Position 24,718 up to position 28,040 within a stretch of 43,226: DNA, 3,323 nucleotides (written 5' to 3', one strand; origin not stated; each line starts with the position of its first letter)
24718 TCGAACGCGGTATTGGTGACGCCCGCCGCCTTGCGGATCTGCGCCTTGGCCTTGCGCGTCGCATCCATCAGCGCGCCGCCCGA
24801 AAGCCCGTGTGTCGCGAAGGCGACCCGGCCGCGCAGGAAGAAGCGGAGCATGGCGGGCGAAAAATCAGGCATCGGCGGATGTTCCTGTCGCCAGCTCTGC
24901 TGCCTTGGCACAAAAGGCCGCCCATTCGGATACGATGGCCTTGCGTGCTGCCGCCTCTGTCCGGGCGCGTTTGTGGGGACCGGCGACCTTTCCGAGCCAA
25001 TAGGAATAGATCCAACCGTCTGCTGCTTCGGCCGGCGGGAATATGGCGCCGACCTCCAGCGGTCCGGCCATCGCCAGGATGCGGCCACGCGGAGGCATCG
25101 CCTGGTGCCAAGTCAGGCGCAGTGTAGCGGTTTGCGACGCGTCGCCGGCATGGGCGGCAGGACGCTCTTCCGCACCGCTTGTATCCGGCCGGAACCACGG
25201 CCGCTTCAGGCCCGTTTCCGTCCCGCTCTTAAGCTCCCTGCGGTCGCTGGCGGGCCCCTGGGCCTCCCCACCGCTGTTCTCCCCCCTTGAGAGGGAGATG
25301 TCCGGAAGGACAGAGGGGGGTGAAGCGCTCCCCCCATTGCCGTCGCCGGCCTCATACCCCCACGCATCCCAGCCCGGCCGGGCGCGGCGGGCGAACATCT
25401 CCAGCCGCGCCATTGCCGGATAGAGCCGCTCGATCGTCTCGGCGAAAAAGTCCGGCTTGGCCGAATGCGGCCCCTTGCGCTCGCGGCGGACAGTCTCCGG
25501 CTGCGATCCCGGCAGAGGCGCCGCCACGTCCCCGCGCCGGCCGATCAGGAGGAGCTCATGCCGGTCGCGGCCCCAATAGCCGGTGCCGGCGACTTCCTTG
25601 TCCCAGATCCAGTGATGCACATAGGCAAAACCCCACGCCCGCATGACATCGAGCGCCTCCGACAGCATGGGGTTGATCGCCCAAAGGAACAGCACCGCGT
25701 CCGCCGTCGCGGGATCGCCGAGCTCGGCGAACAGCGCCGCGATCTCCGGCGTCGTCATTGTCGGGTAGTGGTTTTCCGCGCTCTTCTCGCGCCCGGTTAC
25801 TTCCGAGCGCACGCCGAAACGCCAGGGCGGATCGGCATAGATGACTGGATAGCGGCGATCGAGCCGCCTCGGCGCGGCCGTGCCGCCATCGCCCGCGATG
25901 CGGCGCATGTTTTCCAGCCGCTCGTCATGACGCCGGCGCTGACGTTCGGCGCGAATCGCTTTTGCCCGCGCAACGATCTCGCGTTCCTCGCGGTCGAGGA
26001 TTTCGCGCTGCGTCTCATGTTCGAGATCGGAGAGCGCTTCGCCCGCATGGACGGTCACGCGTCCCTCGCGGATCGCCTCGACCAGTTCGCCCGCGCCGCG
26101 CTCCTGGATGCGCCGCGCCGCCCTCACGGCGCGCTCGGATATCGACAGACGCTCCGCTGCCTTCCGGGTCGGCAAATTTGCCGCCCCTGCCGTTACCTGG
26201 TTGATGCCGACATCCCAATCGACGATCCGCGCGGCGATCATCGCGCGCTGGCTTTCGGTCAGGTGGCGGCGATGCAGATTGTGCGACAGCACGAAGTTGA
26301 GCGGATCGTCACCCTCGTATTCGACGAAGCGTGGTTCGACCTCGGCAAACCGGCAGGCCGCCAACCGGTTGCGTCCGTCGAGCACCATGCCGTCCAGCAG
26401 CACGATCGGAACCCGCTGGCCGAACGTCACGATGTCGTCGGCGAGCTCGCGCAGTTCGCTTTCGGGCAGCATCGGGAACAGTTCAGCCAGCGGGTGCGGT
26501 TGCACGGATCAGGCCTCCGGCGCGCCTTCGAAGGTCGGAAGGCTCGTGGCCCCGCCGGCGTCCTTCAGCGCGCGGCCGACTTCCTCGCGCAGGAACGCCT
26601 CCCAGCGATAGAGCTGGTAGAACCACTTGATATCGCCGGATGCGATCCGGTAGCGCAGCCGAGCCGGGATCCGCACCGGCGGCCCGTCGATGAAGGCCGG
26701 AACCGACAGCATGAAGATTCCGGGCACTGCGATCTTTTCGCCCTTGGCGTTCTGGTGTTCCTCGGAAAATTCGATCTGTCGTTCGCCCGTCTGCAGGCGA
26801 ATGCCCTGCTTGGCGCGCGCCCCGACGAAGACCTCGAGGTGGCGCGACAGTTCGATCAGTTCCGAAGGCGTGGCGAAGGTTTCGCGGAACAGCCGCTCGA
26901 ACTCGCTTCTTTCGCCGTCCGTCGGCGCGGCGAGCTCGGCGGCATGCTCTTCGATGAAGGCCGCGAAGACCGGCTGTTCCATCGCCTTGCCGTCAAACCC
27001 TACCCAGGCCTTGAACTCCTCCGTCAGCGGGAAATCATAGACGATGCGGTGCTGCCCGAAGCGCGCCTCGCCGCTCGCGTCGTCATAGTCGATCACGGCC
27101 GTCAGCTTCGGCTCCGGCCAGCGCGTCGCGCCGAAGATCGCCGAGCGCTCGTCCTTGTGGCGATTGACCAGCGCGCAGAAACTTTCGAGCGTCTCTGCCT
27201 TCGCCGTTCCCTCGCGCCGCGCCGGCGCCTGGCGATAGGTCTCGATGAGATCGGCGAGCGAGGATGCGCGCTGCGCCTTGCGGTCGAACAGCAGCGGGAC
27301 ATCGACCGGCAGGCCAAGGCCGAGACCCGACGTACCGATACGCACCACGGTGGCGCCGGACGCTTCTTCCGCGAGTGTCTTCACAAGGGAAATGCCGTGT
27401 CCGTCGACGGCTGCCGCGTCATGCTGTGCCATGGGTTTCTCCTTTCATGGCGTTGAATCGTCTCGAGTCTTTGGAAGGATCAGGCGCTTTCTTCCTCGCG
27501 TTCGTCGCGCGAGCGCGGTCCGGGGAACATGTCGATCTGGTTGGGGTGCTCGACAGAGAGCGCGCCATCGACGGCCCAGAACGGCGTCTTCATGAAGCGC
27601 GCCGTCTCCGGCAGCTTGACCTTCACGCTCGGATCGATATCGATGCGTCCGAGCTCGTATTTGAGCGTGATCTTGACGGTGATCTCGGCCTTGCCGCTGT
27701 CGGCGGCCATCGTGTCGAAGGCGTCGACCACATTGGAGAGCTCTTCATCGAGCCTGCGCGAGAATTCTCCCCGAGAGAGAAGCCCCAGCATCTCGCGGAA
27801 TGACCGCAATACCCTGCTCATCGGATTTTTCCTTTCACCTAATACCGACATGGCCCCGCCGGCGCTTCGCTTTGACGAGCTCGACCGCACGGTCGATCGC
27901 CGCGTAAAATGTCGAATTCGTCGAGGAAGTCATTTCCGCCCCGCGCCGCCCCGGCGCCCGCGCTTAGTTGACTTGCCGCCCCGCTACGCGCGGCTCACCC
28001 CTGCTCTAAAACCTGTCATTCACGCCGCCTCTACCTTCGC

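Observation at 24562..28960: Short palindromic elements inserted in-frame, in both orientations, inside four phage coding regions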

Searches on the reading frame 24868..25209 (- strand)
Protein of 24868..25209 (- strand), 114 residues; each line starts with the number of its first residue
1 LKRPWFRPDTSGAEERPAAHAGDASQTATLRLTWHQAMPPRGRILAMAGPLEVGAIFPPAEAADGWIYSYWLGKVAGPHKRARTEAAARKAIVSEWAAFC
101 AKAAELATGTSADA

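Call 60: find_homologous_proteins(query=window:24868-25173:-, max_evalue=0.01)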
Query seq(102 aa): 38 candidates shared short words with the query, none scored E <= 0.01.

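Call 86: search_protein_representatives(protein=window:24868-25209:-)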
Query: 114 residues. Proteins with E-value up to 0.001 (for the whole library): 71; up to 1e-10: 5; up to 1e-30: 0. The best 71 are listed.
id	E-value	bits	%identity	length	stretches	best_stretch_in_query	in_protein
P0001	8.8e-14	68.2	37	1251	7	52-94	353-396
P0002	1.5e-12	64.3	32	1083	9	56-92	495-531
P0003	1.6e-11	60.9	39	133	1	9-109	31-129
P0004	2.3e-11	60.4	35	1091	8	59-85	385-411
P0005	1.0e-10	58.3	29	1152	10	59-94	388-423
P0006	1.5e-10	57.9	45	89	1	32-108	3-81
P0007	9.7e-10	55.2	51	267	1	31-104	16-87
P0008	1.2e-09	54.9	33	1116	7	50-94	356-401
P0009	1.6e-09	54.5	27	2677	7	52-90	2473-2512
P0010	8.3e-09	52.2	30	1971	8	5-41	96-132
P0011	4.2e-08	49.9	45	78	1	40-106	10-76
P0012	4.9e-08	49.7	41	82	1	31-108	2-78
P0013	8.8e-08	48.9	36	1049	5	59-88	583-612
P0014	1.0e-07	48.7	39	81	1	30-103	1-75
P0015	2.7e-07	47.3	39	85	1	32-108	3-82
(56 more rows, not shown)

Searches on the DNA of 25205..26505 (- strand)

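Call 29: search_dna_similar(query=window:25205-25345:-, collection=plasmids, mode=distant, max_evalue=0.01, max_rows=30)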
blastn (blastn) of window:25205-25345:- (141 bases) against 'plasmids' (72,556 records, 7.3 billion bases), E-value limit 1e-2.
Records with a match: 158; places in all: 643; records where one place covers at least 80% of the query: 0.
Best place of each record, by identity: 90-95% 26; 80-90% 123; 60-80% 9.
By first word of the organism name: Sinorhizobium 66; Rhizobium 54; Shinella 9; Phyllobacterium 7; Neorhizobium 6; Ensifer 6; Nitratireductor 2; Pannonibacter 2; Pararhizobium 2; Martelella 1; and 3 more.
By predicted mobility (MOB-suite, as given by PLSDB): non-mobilizable 100; mobilizable 47; conjugative 11.
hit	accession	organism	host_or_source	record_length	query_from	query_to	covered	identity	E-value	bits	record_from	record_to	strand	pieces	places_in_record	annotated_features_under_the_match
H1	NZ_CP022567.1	Rhizobium leguminosarum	Root nodule,Pisum sativum root-nodule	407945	10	73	45%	87.5%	5e-12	78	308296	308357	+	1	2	none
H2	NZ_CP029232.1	Sinorhizobium fredii CCBAU 45436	Glycine max,cell culture,plant root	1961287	27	95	49%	79.7%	1e-6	60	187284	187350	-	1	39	record has no annotation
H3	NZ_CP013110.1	Sinorhizobium americanum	Vachellia farnesiana,cell culture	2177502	23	87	46%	84.6%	6e-11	73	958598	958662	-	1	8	record has no annotation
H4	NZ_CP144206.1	Sinorhizobium chiapasense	mixed culture,rhizosphere soil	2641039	24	85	44%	87.1%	6e-11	73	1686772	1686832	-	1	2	none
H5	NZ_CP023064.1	Sinorhizobium sp. CCBAU 05631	G.max,nodule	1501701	14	78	46%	82.4%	1e-7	64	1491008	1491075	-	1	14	record has no annotation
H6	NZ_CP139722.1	Nitratireductor rhodophyticola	Bacterial Culture,hydrothermal vent ...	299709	24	80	40%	93.1%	4e-13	81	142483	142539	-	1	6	none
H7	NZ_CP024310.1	Sinorhizobium fredii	Phaseolus vulgaris,cell culture,plant ...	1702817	14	78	46%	80.9%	1e-6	59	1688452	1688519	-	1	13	record has no annotation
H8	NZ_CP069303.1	Shinella sp. PSBB067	monoisolate,Minnesota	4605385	10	68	42%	86.7%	8e-10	70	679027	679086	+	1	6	none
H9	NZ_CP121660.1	Sinorhizobium terangae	Desmanthus virgatus,cell culture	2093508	20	81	44%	81.3%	1e-6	60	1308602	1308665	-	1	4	none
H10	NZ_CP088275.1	Phyllobacterium sp. T1293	Melilotus albus,Cell culture,root nodule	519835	22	76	39%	90.9%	5e-12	78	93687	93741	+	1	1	none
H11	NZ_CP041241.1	Sinorhizobium mexicanum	Acaciella angustissima,cell culture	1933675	24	86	45%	79.4%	2e-5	56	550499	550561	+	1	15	none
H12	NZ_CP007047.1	Rhizobium leguminosarum bv. trifolii WSM1689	root nodule of Trifolium uniflorum ...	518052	25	81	40%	87.7%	2e-10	73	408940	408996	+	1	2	none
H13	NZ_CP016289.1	Rhizobium leguminosarum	Vavilovia formosa,cell culture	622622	25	81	40%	87.7%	2e-10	73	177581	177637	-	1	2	none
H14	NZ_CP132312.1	Shinella zoogloeoides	Homo sapiens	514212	9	68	43%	83.3%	4e-7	61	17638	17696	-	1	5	none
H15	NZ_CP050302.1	Phyllobacterium sp. 628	Oxytropis pumilio,cell culture,root ...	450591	12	71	43%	82.3%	4e-7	61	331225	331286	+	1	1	none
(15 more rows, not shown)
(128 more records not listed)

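Call 52: search_dna_similar(query=L043:3800-6300:+, collection=plasmids, mode=near, max_rows=12)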
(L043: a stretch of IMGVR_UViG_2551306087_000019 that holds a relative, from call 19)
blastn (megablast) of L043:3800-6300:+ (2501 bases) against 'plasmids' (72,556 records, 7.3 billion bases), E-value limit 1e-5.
Records with a match: 1; places in all: 1; records where one place covers at least 80% of the query: 1.
Best place of each record, by identity: 90-95% 1.
By first word of the organism name: Sinorhizobium 1.
By predicted mobility (MOB-suite, as given by PLSDB): non-mobilizable 1.
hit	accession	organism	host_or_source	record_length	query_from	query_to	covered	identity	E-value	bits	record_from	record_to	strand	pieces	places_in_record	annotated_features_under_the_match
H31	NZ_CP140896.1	Sinorhizobium medicae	Medicago lupulina,whole organism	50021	1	2501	100%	94.6%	0e+0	3864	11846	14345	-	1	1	MT-A70 family methyltransferase | hypothetical protein (x5)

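Call 53: search_dna_similar(query=L043:3800-6300:+, collection=phages, mode=near, max_rows=12)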
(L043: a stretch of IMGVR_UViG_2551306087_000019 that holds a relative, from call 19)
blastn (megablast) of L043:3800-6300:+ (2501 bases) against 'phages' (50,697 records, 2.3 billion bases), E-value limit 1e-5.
No match.

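Call 54: get_annotated_region(hit=H31, flank=1500)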
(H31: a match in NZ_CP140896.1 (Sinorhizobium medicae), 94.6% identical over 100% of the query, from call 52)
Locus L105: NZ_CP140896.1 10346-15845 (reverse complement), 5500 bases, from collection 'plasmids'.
description: Sinorhizobium medicae strain ml49 plasmid pMl3, complete sequence
organism: Sinorhizobium medicae (NCBI taxid 110321)
taxonomy: Bacteria; Pseudomonadota; Alphaproteobacteria; Hyphomicrobiales; Rhizobiaceae; Sinorhizobium; Sinorhizobium medicae
host: -; source: Medicago lupulina,whole organism; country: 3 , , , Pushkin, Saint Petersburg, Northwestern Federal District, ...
typing (MOB-suite, as given by PLSDB): non-mobilizable
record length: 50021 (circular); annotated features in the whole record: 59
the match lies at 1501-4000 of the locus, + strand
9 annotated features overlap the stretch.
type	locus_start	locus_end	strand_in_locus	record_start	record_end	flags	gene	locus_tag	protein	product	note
CDS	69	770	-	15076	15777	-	-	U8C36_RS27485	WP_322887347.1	S24 family peptidase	-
CDS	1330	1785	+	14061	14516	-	-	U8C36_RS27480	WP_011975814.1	hypothetical protein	-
CDS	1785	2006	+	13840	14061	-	-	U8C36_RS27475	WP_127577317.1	hypothetical protein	-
CDS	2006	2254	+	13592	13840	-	-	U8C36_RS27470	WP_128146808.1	hypothetical protein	-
CDS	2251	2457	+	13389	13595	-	-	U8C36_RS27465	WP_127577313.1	hypothetical protein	-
CDS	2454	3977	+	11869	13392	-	-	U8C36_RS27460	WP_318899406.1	MT-A70 family methyltransferase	-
CDS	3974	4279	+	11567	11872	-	-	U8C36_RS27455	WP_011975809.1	hypothetical protein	-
CDS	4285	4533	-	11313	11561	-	-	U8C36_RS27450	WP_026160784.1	DUF982 domain-containing protein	-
CDS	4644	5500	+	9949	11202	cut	-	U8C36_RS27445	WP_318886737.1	helix-turn-helix domain-containing protein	-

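Call 79: get_annotated_region(hit=H6, flank=600)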
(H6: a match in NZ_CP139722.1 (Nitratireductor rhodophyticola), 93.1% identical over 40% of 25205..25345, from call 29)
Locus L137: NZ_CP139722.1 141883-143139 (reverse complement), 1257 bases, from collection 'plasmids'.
description: Nitratireductor rhodophyticola strain OXR-85 plasmid unnamed02, complete sequence
organism: Nitratireductor rhodophyticola (NCBI taxid 2854036)
taxonomy: Bacteria; Pseudomonadota; Alphaproteobacteria; Hyphomicrobiales; Phyllobacteriaceae; Nitratireductor; Nitratireductor rhodophyticola
host: -; source: Bacterial Culture,hydrothermal vent plume; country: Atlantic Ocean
typing (MOB-suite, as given by PLSDB): non-mobilizable
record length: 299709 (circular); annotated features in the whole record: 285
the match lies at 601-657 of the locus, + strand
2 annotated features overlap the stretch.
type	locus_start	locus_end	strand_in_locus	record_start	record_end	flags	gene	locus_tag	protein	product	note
CDS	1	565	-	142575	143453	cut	-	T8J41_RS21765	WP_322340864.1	sugar ABC transporter permease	-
CDS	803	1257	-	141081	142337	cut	-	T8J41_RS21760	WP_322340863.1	ABC transporter substrate-binding protein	-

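Call 80: get_annotated_region(hit=H1, flank=600)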
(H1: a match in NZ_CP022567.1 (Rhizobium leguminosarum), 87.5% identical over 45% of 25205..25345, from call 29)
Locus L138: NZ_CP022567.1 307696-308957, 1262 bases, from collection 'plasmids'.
description: Rhizobium leguminosarum bv. viciae strain BIHB 1148 plasmid pSK03, complete sequence
organism: Rhizobium leguminosarum (NCBI taxid 387)
taxonomy: Bacteria; Pseudomonadota; Alphaproteobacteria; Hyphomicrobiales; Rhizobiaceae; Rhizobium; Rhizobium leguminosarum
host: -; source: Root nodule,Pisum sativum root-nodule; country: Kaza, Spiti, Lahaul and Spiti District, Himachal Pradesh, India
typing (MOB-suite, as given by PLSDB): non-mobilizable
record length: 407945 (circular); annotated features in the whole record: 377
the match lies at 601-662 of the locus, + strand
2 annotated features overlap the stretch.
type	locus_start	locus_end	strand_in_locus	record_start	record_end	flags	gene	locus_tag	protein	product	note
CDS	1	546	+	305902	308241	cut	xdhB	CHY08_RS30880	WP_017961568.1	xanthine dehydrogenase molybdopterin binding subunit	GO:0009115 - xanthine catabolic process [Evidence IEA]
CDS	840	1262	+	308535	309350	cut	xdhC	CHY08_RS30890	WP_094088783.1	xanthine dehydrogenase accessory protein XdhC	GO:0065003 - protein-containing complex assembly [Evidence IEA]; GO:0009115 - xanthine catabolic process [Evidence IEA]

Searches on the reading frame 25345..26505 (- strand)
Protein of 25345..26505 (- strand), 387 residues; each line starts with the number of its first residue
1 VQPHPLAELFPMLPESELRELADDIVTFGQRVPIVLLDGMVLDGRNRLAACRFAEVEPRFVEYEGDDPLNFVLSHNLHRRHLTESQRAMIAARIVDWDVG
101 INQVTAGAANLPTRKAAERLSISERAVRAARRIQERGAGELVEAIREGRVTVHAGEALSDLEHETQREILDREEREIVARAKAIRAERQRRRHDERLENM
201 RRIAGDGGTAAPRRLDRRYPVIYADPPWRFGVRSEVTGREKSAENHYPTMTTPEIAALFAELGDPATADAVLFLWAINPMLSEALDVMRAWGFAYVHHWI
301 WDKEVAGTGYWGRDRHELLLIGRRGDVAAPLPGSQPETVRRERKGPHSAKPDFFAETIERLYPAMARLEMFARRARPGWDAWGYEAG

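Call 19: find_related_loci(query=window:25345-26505:-, collection=viral_contigs, flank=6000)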
Query seq(387 aa) (387 aa) in viral_contigs; peptide patterns used: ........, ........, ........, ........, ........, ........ (x = any residue, [..] = any of these).
218 stretches matched a pattern; 215 encode a relative of the query (tblastn E <= 1e-3); the best 80 are kept; 80 distinct loci.
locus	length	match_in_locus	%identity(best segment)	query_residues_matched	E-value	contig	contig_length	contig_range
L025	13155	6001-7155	74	2-386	0e+0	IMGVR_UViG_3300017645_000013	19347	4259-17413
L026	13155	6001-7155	74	3-387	0e+0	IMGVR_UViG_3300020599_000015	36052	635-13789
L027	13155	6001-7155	75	1-386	0e+0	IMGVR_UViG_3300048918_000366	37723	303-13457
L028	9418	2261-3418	75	1-387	0e+0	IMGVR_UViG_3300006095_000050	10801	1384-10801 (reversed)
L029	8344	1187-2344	75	1-387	0e+0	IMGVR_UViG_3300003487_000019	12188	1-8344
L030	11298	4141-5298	75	1-387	0e+0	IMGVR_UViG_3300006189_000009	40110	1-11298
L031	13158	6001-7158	75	1-386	0e+0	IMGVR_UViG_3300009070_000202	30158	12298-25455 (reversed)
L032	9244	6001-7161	74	1-386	0e+0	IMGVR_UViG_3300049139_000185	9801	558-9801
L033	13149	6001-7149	72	4-387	0e+0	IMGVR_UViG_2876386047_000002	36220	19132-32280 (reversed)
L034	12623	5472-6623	71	3-386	0e+0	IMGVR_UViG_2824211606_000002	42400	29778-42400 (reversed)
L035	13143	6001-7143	74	3-384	0e+0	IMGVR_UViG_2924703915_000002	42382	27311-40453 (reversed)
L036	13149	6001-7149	70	4-386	0e+0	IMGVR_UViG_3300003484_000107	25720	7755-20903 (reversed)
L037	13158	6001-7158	75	1-387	0e+0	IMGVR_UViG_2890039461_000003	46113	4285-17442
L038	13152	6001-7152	68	4-387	0e+0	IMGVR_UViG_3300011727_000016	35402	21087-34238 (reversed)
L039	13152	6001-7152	68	4-387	8e-180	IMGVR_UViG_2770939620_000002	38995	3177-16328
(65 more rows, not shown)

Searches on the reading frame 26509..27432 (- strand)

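Call 26: search_protein_families(library=pfam, max_evalue=0.01, proteins=[window:26509-27432:-])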
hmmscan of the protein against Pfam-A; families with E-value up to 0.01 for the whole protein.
window:26509-27432:- (307 aa): 1 family
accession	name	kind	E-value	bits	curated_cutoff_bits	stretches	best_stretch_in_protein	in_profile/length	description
PF10065.14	DUF2303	-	2.7e-41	142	26.6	1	63-304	41-268/269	Uncharacterized conserved protein (DUF2303)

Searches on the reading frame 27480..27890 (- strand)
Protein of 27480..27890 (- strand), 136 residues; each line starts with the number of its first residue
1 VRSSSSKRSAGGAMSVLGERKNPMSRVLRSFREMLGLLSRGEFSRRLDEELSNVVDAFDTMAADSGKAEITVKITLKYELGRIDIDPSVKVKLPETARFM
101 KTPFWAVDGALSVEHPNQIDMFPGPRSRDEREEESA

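Call 26: search_protein_families(library=pfam, max_evalue=0.01, proteins=[window:27480-27890:-])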
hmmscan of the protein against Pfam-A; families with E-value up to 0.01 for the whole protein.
window:27480-27890:- (136 aa): 1 family
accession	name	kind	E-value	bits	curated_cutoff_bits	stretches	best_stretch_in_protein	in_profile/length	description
PF02575.21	YbaB_DNA_bd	-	0.0084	16.7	25.5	0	60-95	22-55/91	YbaB/EbfC DNA-binding family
